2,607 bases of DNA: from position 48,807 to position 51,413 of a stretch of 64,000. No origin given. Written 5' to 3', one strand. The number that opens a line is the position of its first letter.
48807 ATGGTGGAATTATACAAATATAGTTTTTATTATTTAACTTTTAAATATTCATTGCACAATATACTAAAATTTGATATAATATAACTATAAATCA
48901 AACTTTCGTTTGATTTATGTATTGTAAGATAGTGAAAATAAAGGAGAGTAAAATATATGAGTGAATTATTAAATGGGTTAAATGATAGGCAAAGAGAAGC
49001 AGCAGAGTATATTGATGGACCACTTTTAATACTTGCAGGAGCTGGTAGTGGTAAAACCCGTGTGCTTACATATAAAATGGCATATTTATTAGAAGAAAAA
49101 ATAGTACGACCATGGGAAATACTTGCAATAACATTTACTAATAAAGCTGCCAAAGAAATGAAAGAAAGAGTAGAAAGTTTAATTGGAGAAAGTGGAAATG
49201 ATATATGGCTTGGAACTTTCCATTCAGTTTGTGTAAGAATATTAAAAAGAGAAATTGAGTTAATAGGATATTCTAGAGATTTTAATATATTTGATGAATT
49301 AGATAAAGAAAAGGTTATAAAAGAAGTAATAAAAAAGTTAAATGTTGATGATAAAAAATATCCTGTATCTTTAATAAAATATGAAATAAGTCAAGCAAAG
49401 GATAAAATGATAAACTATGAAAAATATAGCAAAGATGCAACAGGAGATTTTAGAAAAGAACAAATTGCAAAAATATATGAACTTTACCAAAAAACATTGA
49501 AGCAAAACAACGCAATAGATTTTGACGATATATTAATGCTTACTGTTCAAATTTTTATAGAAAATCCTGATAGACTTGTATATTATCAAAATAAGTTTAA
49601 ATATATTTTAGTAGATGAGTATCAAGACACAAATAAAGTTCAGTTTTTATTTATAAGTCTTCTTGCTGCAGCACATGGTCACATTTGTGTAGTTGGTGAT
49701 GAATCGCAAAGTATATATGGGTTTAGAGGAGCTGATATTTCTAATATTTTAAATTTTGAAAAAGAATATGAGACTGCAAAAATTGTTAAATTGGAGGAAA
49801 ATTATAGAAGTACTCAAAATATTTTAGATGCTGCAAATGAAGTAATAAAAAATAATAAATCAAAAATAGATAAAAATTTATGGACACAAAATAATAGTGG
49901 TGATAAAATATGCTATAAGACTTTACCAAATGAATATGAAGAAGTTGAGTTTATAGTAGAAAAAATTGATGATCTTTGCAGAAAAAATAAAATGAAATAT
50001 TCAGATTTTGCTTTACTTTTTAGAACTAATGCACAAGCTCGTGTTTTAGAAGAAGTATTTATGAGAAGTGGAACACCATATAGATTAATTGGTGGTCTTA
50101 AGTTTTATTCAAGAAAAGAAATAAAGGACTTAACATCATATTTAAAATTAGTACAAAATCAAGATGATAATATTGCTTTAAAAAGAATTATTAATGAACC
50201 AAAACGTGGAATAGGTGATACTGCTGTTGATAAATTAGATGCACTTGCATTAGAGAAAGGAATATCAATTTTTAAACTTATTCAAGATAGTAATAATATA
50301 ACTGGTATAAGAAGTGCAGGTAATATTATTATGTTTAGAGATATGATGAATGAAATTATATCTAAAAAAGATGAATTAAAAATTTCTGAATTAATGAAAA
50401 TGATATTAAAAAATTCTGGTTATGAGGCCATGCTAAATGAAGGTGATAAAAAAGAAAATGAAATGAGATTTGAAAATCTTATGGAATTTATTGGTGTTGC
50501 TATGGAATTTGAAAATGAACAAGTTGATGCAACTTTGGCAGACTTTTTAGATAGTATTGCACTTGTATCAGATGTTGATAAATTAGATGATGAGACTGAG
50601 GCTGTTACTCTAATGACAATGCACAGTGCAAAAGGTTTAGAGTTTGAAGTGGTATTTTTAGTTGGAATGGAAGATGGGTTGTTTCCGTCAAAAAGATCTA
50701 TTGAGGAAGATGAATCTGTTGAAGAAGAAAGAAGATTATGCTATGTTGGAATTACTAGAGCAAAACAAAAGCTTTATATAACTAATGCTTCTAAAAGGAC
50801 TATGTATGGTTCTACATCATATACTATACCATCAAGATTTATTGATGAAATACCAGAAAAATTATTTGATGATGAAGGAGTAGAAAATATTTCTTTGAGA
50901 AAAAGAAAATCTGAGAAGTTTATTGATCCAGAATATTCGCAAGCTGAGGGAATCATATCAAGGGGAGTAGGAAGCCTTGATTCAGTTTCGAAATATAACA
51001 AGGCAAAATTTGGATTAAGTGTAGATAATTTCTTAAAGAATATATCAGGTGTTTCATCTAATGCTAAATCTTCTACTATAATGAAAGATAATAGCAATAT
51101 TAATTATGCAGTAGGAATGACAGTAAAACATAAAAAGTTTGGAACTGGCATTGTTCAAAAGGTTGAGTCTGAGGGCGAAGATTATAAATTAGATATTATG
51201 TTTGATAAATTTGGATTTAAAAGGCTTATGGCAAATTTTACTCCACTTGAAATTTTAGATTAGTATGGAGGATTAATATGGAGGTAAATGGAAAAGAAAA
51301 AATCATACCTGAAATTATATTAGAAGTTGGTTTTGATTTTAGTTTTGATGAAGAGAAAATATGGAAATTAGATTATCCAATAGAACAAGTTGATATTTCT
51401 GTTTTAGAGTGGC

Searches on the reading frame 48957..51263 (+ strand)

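Call 22: search_protein_families(library=ncbifam, proteins=[window:48957-51263:+], max_evalue=0.00001)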
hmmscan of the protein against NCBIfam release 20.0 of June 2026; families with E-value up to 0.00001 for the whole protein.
window:48957-51263:+ (768 aa): 14 families
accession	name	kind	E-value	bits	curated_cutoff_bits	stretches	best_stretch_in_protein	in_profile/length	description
TIGR01073.1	pcrA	equivalog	4.1e-283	941.2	911.2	1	4-765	1-725/725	DNA helicase PcrA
NF008743.0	PRK11773.1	equivalog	1.5e-216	721.1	965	1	2-765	4-718/720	DNA helicase II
TIGR01075.1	uvrD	equivalog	7.6e-209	695.5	1144.45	2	4-654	1-653/715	DNA helicase II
TIGR01074.1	rep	equivalog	9e-191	635.6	951.45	1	8-654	2-655/668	DNA helicase Rep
NF008172.0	PRK10919.1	equivalog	6.1e-144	480.8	1168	1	8-635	3-636/673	DNA helicase Rep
NF008276.0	PRK11054.1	equivalog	1.1e-53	182.8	543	3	137-344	360-560/684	DNA helicase IV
TIGR02785.1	addA_Gpos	equivalog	1.3e-51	175.7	707.65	3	116-298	288-481/1234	helicase-exonuclease AddAB subunit AddA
TIGR00609.1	recB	equivalog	5.5e-42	144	696.05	3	127-302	285-460/1175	exodeoxyribonuclease V subunit beta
TIGR02784.1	addA_alphas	equivalog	1.9e-39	135.8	860.75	3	170-302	344-498/1138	double-strand break repair helicase AddA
NF010485.0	PRK13909.1-2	equivalog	4.9e-38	130.9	650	2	169-569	280-630/909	RecB-like helicase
NF010487.0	PRK13909.1-4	equivalog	1.9e-29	102.6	759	2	119-404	227-531/924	RecB-like helicase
NF008128.0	PRK10876.1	equivalog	7.1e-14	50.4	1697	1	170-300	332-464/1181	exodeoxyribonuclease V subunit beta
NF041254.1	motor_HelR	exception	2.8e-09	35.8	750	0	188-299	496-601/706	RNA polymerase recycling motor ATPase HelR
NF010486.0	PRK13909.1-3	equivalog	1.3e-08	33.4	1109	0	182-307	297-433/921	RecB-like helicase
